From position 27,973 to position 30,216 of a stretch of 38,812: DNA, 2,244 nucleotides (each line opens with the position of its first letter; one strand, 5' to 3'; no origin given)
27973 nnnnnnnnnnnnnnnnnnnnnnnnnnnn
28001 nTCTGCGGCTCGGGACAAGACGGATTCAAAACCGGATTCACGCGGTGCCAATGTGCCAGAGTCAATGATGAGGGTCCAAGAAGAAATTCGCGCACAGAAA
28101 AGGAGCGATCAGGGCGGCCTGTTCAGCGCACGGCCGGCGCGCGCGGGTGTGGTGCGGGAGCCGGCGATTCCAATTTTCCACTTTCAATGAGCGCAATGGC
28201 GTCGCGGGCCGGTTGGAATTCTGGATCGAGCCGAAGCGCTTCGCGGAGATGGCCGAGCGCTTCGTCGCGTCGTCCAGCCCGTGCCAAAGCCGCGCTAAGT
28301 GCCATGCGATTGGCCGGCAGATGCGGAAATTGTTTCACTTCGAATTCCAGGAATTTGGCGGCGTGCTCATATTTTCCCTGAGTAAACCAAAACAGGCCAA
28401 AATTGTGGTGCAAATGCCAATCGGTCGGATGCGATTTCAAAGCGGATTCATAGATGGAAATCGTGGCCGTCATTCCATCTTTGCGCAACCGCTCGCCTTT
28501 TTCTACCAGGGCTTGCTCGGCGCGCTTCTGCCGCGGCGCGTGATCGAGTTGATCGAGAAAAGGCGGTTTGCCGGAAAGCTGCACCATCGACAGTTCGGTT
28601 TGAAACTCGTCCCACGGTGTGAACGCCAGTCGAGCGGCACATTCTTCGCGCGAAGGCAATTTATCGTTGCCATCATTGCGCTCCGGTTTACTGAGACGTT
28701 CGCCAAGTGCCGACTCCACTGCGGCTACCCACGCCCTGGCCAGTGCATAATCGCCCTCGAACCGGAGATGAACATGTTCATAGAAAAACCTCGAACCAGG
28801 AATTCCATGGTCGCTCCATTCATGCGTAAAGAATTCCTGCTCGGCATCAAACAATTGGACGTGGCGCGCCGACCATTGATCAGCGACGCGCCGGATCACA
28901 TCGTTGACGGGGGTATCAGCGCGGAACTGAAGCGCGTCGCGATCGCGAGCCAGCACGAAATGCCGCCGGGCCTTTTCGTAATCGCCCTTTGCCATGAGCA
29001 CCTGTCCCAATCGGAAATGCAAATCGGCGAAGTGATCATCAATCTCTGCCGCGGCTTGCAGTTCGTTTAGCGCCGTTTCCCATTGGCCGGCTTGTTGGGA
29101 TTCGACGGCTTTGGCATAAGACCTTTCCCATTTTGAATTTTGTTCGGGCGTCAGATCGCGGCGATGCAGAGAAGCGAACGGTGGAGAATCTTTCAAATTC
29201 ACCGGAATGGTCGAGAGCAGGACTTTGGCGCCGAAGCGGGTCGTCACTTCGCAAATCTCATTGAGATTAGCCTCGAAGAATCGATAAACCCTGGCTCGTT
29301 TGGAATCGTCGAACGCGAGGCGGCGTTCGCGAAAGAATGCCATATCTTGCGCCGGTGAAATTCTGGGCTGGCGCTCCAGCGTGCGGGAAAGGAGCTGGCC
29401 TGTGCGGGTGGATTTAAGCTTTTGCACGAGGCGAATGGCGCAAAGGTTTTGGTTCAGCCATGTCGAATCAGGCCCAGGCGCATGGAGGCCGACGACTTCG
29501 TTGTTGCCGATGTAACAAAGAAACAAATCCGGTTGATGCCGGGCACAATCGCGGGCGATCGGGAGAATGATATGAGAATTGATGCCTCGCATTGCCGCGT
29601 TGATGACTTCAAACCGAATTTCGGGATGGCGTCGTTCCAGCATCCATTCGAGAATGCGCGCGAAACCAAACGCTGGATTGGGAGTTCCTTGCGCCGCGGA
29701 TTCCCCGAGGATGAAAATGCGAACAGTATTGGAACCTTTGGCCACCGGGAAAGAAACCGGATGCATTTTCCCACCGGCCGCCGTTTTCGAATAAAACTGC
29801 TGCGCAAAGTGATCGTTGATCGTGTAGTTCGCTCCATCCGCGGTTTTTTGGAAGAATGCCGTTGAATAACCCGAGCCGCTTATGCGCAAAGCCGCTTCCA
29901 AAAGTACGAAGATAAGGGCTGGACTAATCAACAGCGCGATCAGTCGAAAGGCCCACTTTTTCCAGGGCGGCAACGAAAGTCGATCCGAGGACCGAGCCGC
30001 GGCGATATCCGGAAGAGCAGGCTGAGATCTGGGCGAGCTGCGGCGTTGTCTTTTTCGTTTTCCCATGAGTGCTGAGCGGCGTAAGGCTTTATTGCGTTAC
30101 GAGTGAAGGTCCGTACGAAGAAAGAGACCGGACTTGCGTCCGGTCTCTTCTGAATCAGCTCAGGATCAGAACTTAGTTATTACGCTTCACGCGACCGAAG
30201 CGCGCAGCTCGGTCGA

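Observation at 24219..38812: Same-strand cluster of three FG-GAP/VCBS proteins, an SGNH-esterase/TPR protein and a lectin/PA14/CBM giant: candidate undescribed extracellular system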

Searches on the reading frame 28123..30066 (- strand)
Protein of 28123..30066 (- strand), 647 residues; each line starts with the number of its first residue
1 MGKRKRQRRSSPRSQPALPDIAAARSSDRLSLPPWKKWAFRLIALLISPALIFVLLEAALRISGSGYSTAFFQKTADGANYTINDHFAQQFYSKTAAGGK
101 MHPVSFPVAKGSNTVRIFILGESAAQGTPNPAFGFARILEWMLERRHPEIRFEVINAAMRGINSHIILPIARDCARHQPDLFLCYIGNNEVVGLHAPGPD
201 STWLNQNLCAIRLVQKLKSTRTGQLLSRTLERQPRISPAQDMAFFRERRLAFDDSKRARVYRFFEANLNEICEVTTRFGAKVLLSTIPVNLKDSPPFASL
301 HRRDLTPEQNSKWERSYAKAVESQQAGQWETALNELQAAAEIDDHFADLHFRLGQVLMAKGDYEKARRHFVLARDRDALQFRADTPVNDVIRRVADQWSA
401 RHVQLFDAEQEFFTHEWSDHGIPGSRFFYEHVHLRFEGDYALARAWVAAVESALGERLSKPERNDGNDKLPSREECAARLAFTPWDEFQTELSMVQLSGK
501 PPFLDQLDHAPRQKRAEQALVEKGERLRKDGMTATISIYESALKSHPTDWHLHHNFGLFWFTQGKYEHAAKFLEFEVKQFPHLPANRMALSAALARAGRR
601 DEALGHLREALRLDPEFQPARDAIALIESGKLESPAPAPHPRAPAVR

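Call 3: search_protein_families(library=pfam, proteins=[window:28123-30066:-], max_evalue=0.01)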
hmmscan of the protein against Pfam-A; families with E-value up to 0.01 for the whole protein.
window:28123-30066:- (647 aa): 18 families
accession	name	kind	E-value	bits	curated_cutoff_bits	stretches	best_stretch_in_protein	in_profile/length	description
PF14559.12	TPR_19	-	1.3e-13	51.5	25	1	325-370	3-48/68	Tetratricopeptide repeat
PF07719.23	TPR_2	-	8.4e-13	47.8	27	2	347-373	1-27/34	Tetratricopeptide repeat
PF13414.12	TPR_11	-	1.5e-10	41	26.8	1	325-361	6-42/42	TPR repeat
PF00515.34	TPR_1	-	1.5e-08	34.6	27.8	1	347-370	1-24/34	Tetratricopeptide repeat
PF13432.12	TPR_16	-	5.9e-07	30.3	32.7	1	318-370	2-54/65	Tetratricopeptide repeat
PF13428.12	TPR_14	-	1.2e-06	29.1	23.5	1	585-622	2-39/44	Tetratricopeptide repeat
PF13431.12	TPR_17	-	7.1e-06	26.3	24.4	0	337-367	3-33/34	Tetratricopeptide repeat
PF24575.1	TPR_Slam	-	2.8e-05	24.9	35.2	0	316-370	50-104/104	Surface lipoprotein assembly modifier, N-terminal TPR repeats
PF13181.12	TPR_8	-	5.4e-05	23.5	25.7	0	347-370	1-24/34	Tetratricopeptide repeat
PF14561.12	TPR_20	-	5.5e-05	23.9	25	0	576-618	14-56/90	Tetratricopeptide repeat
PF13424.12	TPR_12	-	5.9e-05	23.6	30.1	0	349-376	5-32/77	Tetratricopeptide repeat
PF13472.12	Lipase_GDSL_2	-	6.1e-05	24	32.9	1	120-232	2-99/178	GDSL-like Lipase/Acylhydrolase family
PF04190.19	GET4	-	6.6e-05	23.2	30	1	345-378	87-120/257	Golgi to ER traffic protein 4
PF12895.13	ANAPC3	-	0.00017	22.2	27.2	0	541-609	14-81/82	Anaphase-promoting complex, cyclosome, subunit 3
PF13176.12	TPR_7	-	0.00056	20.2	27.9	0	590-616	5-33/36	Tetratricopeptide repeat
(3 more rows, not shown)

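Call 7: search_protein_families(library=ncbifam, proteins=[window:28123-30066:-], max_evalue=0.01)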
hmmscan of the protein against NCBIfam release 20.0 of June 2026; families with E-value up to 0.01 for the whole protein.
window:28123-30066:- (647 aa): 19 families
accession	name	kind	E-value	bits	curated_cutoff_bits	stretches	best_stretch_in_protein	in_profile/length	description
TIGR02521.1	type_IV_pilW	equivalog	7.6e-14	51.8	154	1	507-628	58-179/234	type IV pilus biogenesis/stability protein PilW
NF040959.1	MamA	equivalog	2.7e-13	49.8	200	2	531-627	86-182/204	magnetosome protein MamA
TIGR02917.1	PEP_TPR_lipo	equivalog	2.3e-11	42.3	312.2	2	507-626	322-439/899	XrtA/PEP-CTERM system TPR-repeat protein PrsT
NF033762.1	social_mot_Tgl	equivalog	2.5e-08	33.6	225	1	551-627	32-109/252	social motility TPR repeat lipoprotein Tgl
NF033920.0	C39_PA2778_fam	equivalog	7.3e-08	32.1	150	1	519-615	159-255/255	PA2778 family cysteine peptidase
NF052415.1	T3SS_chap_SctY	equivalog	1.8e-07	31.6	70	1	559-623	15-78/106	type III secretion apparatus assembly chaperone SctY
TIGR00540.1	TPR_hemY_coli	hypoth_equivalog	3.4e-07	29.4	142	1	515-610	291-385/385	heme biosynthesis-associated TPR protein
TIGR02552.1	LcrH_SycD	equivalog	1.2e-05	25.1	104.8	1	320-376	59-115/136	SycD/LcrH family type III secretion system chaperone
NF033758.1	gliding_GltE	equivalog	1.2e-05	24.5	225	0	533-617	103-187/411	adventurous gliding motility TPR repeat lipoprotein GltE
NF047558.1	TPR_END_plus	domain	2.3e-05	24.2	32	1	590-617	5-32/56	TPR end-of-group domain-containing protein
NF008520.0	PRK11447.1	equivalog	0.00011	20.2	858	0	318-379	274-335/1157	cellulose synthase complex outer membrane protein BcsC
TIGR04510.1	mod_pep_cyc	subfamily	0.00026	19.6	400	1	315-375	400-460/814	putative peptide modification system cyclase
NF047507.1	TPR_BatC_Lepto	exception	0.0004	19.9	175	0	538-625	46-137/214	TPR repeat-containing protein BatC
NF008757.0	PRK11788.1-5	equivalog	0.00079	18.7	363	0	302-368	24-90/388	lipopolysaccharide assembly protein LapB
NF047371.1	FlcA_CTERM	equivalog_domain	0.00083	17.9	300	0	321-370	481-530/646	periplasmic flagellar collar protein FlcA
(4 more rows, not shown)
